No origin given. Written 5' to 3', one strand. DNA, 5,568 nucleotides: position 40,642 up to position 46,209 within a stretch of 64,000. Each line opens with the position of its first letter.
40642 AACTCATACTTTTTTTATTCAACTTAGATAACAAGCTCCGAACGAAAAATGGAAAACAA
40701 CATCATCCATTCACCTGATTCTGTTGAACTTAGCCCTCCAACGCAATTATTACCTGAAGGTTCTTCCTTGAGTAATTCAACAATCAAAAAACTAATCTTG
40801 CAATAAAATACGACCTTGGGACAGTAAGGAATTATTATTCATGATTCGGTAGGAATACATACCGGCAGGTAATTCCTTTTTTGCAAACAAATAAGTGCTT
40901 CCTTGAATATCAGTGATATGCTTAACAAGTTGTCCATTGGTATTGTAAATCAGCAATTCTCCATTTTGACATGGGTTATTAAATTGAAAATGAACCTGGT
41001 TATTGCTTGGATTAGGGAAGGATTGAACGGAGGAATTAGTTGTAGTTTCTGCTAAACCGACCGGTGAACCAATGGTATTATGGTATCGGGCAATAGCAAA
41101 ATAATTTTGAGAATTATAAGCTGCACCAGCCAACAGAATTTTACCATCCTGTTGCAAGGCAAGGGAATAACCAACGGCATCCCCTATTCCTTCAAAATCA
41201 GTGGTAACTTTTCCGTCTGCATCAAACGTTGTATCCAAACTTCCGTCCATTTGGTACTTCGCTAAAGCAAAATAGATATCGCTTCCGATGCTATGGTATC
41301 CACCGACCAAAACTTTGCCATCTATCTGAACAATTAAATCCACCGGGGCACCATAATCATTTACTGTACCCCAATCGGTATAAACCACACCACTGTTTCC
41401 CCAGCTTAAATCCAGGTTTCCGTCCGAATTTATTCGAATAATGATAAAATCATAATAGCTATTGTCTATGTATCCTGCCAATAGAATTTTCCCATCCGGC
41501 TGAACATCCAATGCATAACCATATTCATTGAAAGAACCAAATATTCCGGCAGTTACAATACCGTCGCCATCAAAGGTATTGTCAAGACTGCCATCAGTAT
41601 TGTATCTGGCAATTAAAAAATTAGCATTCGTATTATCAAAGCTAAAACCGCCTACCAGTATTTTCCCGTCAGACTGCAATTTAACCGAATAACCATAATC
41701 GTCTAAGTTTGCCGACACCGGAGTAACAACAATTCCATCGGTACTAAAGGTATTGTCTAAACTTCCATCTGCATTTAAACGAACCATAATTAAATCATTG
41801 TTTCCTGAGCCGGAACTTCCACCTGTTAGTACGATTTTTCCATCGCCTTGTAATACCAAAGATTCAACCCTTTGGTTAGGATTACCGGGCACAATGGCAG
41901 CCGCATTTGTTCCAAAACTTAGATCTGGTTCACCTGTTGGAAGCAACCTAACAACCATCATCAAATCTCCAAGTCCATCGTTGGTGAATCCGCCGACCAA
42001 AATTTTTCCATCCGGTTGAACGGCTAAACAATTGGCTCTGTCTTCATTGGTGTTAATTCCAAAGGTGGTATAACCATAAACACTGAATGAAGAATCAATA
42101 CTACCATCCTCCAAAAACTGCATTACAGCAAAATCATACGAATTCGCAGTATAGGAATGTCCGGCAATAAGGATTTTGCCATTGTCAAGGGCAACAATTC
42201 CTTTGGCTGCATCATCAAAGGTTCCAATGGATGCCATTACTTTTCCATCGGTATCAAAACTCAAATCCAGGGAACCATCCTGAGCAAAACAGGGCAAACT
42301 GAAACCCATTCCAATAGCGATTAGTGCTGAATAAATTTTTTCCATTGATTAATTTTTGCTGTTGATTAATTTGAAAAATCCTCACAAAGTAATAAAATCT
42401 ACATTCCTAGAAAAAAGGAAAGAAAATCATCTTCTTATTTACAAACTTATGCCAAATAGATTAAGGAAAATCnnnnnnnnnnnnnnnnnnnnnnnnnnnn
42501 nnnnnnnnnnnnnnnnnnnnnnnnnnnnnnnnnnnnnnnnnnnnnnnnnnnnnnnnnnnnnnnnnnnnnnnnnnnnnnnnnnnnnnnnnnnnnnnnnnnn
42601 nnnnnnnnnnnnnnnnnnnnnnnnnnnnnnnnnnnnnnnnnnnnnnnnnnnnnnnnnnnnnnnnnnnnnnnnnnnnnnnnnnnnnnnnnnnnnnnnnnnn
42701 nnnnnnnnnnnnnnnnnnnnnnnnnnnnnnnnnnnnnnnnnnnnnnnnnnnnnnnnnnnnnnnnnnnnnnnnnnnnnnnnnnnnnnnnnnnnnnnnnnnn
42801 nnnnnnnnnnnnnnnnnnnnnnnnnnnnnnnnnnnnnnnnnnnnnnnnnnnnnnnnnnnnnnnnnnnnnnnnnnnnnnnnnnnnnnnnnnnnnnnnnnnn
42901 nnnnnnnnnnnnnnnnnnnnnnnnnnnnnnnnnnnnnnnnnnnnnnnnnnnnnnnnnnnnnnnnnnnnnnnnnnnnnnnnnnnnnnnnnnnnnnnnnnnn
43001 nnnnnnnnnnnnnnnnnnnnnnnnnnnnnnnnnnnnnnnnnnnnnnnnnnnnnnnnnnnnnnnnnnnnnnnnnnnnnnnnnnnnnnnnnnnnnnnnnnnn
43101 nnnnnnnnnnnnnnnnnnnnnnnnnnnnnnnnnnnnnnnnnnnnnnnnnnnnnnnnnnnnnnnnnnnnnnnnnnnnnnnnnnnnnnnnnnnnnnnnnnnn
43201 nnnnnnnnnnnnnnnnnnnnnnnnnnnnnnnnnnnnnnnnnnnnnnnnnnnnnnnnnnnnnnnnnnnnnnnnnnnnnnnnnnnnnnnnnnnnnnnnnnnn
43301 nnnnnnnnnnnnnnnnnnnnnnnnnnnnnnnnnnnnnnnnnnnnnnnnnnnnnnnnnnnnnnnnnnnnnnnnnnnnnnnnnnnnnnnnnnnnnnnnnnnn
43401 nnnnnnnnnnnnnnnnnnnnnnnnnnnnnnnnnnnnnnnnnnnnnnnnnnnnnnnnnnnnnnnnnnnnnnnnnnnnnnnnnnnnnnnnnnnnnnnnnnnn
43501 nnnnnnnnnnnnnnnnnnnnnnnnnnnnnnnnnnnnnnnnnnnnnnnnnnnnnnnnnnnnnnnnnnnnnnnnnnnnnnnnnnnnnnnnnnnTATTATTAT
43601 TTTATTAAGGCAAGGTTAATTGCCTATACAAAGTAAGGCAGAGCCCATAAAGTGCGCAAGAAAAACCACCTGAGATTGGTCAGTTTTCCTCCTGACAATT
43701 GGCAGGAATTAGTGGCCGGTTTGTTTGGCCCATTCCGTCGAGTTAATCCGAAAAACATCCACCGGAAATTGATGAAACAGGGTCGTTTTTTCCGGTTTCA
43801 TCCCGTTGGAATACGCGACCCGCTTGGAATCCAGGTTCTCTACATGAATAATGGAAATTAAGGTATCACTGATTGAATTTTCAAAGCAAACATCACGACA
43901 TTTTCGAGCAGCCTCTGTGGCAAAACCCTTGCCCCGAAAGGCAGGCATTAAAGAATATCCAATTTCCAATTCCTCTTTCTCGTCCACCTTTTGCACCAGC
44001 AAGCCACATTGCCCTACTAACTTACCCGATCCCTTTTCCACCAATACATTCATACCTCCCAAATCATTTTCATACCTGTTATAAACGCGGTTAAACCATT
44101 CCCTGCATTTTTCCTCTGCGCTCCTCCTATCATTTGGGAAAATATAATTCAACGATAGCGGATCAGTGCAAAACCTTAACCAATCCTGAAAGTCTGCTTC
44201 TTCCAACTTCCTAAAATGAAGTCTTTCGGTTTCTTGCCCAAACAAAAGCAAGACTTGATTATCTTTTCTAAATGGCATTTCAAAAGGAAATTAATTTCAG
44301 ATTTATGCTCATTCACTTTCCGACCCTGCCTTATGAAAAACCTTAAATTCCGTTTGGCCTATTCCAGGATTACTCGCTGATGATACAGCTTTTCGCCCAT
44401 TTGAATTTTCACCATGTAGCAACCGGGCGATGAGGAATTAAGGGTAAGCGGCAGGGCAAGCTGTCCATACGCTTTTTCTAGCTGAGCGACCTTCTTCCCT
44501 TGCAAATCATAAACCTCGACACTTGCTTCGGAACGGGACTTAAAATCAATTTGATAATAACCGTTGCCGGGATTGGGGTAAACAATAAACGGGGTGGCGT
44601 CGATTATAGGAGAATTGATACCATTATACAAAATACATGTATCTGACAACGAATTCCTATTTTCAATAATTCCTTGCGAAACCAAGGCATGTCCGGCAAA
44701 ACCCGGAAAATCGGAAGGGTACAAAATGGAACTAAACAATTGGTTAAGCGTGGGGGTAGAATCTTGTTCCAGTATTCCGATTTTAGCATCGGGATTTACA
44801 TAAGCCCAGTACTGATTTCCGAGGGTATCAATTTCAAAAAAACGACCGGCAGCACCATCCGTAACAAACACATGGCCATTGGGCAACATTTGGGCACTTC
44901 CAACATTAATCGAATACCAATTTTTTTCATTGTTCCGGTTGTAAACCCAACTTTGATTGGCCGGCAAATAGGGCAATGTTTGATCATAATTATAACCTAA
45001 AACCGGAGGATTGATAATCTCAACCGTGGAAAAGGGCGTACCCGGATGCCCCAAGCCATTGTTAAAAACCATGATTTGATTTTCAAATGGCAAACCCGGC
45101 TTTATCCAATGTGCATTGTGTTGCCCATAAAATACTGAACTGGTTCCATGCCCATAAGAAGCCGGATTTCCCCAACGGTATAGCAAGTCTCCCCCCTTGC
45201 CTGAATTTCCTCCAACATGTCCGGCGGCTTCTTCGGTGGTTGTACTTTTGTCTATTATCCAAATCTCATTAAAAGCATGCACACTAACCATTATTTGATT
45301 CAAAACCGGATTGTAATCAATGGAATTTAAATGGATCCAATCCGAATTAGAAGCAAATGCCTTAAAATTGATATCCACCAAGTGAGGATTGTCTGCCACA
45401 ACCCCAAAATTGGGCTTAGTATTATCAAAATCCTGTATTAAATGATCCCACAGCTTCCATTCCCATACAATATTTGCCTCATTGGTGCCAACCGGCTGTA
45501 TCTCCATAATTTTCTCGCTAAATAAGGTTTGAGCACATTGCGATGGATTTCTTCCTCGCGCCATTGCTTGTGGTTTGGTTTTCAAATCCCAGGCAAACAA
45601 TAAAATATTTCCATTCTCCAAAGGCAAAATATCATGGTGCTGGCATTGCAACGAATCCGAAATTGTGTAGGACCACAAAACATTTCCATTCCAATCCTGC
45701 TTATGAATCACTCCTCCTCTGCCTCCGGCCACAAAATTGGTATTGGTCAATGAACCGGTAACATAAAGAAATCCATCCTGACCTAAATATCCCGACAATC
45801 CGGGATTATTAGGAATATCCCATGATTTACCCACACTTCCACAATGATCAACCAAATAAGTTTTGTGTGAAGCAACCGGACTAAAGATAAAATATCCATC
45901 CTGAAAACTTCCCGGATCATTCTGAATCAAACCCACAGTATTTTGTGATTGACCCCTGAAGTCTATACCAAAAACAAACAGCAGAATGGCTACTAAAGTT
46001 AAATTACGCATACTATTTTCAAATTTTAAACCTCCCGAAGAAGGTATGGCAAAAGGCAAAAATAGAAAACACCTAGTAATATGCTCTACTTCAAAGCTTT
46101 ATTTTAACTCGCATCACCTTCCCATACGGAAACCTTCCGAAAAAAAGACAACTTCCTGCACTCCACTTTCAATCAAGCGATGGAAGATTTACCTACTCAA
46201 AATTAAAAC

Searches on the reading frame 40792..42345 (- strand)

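Call 88: search_protein_families(library=pfam, proteins=[window:40792-42345:-], max_evalue=0.00001)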
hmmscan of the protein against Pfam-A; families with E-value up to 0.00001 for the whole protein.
window:40792-42345:- (517 aa): 3 families
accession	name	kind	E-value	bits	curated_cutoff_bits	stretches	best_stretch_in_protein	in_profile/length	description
PF17164.10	DUF5122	-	1.2e-64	214.6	27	5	224-258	1-36/36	Domain of unknown function (DUF5122) beta-propeller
PF18962.6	Por_Secre_tail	-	1.3e-08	35.4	27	1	443-506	2-67/75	Secretion system C-terminal sorting domain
PF00400.38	WD40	-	2e-06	28.5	27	0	104-123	14-32/39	WD domain, G-beta repeat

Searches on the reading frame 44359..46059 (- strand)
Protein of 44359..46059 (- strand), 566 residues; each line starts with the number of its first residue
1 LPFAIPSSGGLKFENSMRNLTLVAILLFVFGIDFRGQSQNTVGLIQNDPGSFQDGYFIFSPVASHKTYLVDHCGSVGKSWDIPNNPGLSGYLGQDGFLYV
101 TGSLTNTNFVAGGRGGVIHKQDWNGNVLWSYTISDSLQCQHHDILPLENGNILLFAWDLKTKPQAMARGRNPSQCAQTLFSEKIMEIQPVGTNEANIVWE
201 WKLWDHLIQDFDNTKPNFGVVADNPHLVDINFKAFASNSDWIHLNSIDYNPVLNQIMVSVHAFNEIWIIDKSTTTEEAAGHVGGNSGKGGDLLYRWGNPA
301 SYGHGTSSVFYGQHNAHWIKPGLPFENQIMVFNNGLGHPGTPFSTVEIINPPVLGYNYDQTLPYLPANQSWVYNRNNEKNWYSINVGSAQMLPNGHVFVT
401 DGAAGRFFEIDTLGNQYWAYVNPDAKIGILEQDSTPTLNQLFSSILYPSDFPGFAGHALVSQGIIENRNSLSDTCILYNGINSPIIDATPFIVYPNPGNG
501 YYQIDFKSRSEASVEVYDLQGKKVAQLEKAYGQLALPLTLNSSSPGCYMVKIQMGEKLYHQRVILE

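Call 88: search_protein_families(library=pfam, proteins=[window:44359-46059:-], max_evalue=0.00001)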
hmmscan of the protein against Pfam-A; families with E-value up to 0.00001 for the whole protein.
window:44359-46059:- (566 aa): 3 families
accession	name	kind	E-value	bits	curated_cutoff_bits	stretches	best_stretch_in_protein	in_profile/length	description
PF05935.17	Arylsulfotrans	-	5.2e-25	88.7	24.2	1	104-407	58-337/374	Arylsulfotransferase (ASST)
PF14269.12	Arylsulfotran_2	-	3e-13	50.3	27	1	116-421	25-299/301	Arylsulfotransferase (ASST)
PF18962.6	Por_Secre_tail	-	1.7e-11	44.7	27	1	493-564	1-74/75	Secretion system C-terminal sorting domain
